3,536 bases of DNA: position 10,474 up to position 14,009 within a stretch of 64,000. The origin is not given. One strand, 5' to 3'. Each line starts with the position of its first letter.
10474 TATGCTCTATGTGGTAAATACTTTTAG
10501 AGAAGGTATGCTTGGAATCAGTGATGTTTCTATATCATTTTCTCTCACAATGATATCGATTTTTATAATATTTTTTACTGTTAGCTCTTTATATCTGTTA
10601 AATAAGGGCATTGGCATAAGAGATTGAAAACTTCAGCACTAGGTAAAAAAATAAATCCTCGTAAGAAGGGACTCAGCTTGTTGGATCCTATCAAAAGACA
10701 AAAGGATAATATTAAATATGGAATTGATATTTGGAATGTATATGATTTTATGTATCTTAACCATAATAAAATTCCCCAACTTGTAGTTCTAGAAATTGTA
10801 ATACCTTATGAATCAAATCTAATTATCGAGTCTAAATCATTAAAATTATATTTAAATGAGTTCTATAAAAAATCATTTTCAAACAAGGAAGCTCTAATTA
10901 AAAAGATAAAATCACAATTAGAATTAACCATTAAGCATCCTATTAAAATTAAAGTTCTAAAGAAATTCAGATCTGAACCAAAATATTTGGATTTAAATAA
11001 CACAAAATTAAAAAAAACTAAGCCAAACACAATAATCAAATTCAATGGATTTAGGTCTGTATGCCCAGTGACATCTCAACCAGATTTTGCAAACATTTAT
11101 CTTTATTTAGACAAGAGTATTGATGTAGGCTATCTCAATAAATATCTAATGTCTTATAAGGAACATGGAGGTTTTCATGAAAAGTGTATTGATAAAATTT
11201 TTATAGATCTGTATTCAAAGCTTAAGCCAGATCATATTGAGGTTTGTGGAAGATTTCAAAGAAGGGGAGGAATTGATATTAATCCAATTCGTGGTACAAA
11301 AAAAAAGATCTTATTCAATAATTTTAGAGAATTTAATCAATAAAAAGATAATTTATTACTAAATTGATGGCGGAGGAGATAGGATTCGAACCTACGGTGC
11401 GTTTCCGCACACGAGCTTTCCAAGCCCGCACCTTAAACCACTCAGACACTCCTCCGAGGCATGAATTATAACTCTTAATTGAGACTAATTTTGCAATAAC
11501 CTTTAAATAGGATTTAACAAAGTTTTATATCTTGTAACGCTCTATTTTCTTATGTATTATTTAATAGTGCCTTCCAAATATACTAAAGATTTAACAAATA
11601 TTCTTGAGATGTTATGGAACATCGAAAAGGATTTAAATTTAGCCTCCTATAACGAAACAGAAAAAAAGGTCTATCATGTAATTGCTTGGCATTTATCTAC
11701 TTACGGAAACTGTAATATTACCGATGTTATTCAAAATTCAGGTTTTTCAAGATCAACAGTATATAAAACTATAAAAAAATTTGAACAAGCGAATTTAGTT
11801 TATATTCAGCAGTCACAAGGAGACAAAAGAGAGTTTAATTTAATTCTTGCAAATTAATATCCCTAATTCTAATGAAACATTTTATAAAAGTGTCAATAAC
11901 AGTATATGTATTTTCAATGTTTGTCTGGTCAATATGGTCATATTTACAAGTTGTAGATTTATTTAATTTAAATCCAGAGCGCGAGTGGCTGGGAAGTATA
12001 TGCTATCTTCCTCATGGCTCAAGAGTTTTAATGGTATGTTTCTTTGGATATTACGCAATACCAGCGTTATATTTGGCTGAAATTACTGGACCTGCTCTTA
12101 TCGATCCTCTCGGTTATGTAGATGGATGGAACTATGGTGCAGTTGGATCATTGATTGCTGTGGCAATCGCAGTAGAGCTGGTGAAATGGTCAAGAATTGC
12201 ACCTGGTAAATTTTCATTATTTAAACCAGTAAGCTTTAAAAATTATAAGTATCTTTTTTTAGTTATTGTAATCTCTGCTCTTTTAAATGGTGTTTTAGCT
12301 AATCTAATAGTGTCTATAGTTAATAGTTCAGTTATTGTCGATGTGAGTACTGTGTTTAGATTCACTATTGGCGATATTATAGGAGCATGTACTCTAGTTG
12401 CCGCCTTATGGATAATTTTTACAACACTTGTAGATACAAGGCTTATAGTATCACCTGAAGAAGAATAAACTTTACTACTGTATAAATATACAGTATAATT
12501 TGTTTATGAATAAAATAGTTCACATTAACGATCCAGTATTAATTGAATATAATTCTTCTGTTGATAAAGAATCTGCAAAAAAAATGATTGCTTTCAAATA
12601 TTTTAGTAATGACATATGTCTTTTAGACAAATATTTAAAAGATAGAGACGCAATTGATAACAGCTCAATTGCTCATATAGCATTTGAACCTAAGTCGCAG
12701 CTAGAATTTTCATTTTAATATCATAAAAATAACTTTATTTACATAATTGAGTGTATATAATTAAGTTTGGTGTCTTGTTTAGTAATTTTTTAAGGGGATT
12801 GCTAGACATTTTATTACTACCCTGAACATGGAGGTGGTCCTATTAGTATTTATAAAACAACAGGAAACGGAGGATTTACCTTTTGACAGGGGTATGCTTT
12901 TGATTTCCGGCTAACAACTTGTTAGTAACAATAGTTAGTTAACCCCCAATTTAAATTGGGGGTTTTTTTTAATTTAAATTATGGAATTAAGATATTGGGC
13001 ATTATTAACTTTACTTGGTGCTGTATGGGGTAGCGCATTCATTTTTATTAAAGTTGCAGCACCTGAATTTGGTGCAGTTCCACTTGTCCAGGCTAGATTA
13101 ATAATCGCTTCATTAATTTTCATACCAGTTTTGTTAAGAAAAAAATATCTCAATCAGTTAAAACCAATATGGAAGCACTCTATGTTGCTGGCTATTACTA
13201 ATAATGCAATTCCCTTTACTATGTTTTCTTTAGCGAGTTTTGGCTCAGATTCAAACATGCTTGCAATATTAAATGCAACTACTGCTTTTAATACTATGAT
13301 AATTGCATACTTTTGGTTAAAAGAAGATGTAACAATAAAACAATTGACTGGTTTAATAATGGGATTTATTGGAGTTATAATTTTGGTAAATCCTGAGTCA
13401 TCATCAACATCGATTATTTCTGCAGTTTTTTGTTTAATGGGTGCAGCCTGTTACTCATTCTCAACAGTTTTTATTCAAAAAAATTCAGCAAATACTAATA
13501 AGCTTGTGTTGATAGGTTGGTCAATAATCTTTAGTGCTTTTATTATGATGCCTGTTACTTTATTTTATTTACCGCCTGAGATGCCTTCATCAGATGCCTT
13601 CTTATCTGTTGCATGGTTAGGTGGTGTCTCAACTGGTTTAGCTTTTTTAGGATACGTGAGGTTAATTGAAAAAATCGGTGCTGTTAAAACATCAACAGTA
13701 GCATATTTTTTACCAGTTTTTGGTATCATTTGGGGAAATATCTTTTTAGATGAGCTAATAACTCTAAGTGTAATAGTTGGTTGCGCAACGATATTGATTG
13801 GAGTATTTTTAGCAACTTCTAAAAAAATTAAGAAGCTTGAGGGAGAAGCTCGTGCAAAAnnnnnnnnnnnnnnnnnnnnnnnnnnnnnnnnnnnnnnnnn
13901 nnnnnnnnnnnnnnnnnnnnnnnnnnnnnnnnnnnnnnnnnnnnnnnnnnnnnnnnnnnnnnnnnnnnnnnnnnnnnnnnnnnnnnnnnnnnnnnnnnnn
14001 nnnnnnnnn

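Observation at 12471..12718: Near-perfect LexA (SOS) box inside a promoter driving an orphan, apparently leaderless 70-aa ORF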

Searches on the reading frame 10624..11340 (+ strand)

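Call 5: search_protein_families(library=pfam, proteins=[window:10624-11340:+], max_evalue=1)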
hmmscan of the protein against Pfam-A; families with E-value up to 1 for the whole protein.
window:10624-11340:+ (239 aa): 2 families
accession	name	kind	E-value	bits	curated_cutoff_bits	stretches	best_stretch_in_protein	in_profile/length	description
PF14489.11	QueF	-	6.7e-25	87.6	27.3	2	153-227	1-78/81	QueF-like protein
PF14819.11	QueF_N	-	1.2e-19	71.1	25.6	1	28-110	28-110/111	Nitrile reductase, 7-cyano-7-deazaguanine-reductase N-term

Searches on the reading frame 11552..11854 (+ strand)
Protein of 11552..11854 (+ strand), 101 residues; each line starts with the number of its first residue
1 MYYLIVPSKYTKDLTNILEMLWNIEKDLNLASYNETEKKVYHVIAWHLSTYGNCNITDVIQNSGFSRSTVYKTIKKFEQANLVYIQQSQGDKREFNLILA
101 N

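Call 5: search_protein_families(library=pfam, proteins=[window:11552-11854:+], max_evalue=1)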
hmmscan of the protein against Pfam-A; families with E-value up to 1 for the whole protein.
window:11552-11854:+ (101 aa): 21 families
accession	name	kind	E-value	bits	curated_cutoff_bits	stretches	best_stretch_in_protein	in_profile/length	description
PF01978.25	TrmB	-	2.2e-07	31.1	25.6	1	34-89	7-58/68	Sugar-specific transcriptional regulator TrmB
PF01047.28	MarR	-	2.7e-07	30.8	24.6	1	46-94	10-58/59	MarR family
PF12802.13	MarR_2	-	1.1e-05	25.9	27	1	47-94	13-61/61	MarR family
PF13730.12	HTH_36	-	0.00015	21.9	25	1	34-82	4-54/55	Helix-turn-helix domain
PF01475.25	FUR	-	0.0011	19.6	23.1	1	62-97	38-73/121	Ferric uptake regulator family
PF01418.23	HTH_6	-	0.0032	17.9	28.3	1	31-77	12-58/77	Helix-turn-helix domain, rpiR family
PF13551.12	HTH_29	-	0.0091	16.5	28.1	1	55-82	14-41/64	Winged helix-turn helix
PF13518.12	HTH_28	-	0.0099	16.4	25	1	43-81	5-40/52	Helix-turn-helix domain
PF13384.12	HTH_23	-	0.01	16.1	24.6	1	56-80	20-44/50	Homeodomain-like domain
PF05930.18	Phage_AlpA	-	0.017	15.4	21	1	56-75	6-25/51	Prophage CP4-57 regulatory protein (AlpA)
PF22194.2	F-93_WHD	-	0.019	15.5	28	1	56-95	14-57/62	F-93, winged-helix domain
PF13412.12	HTH_24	-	0.023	14.7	21.9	1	52-83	16-47/48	Winged helix-turn-helix DNA-binding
PF00165.29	HTH_AraC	-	0.031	14.9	26.6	1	53-76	8-31/42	Bacterial regulatory helix-turn-helix proteins, AraC family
PF22381.2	Staph_reg_Sar_Rot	-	0.031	14.8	27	1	59-95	36-70/85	Transcriptional regulator SarA/Rot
PF05043.19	Mga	-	0.038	15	21.1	1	51-79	28-56/87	Mga helix-turn-helix domain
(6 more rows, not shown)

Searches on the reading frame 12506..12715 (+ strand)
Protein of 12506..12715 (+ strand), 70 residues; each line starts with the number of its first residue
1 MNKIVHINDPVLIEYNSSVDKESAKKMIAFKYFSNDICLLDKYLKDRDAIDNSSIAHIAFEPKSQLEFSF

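Call 5: search_protein_families(library=pfam, proteins=[window:12506-12715:+], max_evalue=1)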
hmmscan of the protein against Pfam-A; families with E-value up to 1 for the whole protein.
window:12506-12715:+ (70 aa): 1 family
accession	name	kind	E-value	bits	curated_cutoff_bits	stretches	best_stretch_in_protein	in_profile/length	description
PF09562.16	RE_LlaMI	-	0.07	13.1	25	1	7-47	127-167/266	LlaMI restriction endonuclease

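Call 14: find_homologous_proteins(query=window:12506-12715:+, max_evalue=1)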
Query seq(70 aa) (70 aa): 103 proteins with E <= 1 among 104 candidates.
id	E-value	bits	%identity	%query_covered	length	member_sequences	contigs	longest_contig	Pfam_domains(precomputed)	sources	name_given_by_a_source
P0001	6.0e-38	145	100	100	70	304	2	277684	-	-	-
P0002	3.7e-36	139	94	100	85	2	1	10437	-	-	-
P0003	4.2e-36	139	93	100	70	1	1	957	-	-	-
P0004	5.4e-36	139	94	100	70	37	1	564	-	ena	-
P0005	1.5e-35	137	93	100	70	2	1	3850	-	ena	-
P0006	3.8e-35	136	91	100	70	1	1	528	-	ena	-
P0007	4.6e-35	136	91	100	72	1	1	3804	-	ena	-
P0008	2.8e-33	130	90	100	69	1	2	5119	-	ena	-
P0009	7.3e-31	123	83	100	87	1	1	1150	-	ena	-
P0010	4.3e-18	82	91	63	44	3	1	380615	-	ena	-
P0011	7.8e-16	75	60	100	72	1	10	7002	-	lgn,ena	-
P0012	2.1e-15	74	61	100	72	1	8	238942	-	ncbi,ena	-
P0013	2.2e-15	74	61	100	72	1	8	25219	-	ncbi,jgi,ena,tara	tara:strand:- start:4729 stop:4947 length:219 start_codon:yes stop_codon:yes gene_type:complete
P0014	4.2e-15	73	61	100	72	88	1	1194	-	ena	-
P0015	4.7e-15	73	56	100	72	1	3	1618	-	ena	-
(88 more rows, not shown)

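Call 61: find_encoding_contigs(protein=P0004, flank=1500, max_places=10)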
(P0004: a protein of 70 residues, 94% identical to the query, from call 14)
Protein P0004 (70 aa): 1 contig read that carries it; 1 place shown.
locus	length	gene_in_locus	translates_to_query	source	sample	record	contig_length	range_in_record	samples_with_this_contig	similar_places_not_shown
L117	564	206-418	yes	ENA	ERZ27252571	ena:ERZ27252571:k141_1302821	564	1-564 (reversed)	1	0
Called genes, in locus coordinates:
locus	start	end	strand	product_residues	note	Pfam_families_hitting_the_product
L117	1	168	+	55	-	?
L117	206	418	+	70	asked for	-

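Call 62: find_encoding_contigs(protein=P0001, flank=1500, max_places=10)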
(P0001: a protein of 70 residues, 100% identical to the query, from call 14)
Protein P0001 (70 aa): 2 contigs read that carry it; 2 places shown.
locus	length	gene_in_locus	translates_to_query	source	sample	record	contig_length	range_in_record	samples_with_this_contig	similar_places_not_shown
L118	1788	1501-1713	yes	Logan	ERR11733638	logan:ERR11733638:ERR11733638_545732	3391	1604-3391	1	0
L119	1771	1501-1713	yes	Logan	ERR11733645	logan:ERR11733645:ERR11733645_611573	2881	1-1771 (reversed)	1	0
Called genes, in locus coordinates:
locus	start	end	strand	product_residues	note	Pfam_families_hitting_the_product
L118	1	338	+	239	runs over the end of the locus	PF14819:QueF_N, PF14489:QueF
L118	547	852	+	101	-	PF01978:TrmB (weak), PF01047:MarR (weak), PF12802:MarR_2 (weak)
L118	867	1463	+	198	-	-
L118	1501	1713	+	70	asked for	-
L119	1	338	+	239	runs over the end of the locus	PF14819:QueF_N, PF14489:QueF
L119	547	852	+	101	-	PF01978:TrmB (weak), PF01047:MarR (weak), PF12802:MarR_2 (weak)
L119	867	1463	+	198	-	-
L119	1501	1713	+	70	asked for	-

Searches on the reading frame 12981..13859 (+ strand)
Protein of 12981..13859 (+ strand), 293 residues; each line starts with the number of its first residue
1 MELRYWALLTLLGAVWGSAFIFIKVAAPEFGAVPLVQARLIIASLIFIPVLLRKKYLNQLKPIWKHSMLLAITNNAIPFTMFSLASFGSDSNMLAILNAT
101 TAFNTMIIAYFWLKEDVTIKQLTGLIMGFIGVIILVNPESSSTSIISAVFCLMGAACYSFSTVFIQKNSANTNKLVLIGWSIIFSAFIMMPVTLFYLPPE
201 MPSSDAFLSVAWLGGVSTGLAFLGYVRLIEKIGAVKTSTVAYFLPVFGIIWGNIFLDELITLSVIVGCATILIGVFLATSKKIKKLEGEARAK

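Call 5: search_protein_families(library=pfam, proteins=[window:12981-13859:+], max_evalue=1)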
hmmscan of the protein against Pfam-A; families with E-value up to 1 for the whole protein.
window:12981-13859:+ (293 aa): 3 families
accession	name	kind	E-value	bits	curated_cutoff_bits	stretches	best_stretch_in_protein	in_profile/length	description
PF00892.27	EamA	-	2.3e-33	115.8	28.2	2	148-279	4-134/135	EamA-like transporter family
PF03151.22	TPT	-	0.32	10.8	30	0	44-277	42-289/291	Triose-phosphate Transporter family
PF14007.11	YtpI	-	0.66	10.8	29.4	0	122-157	37-72/87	YtpI-like protein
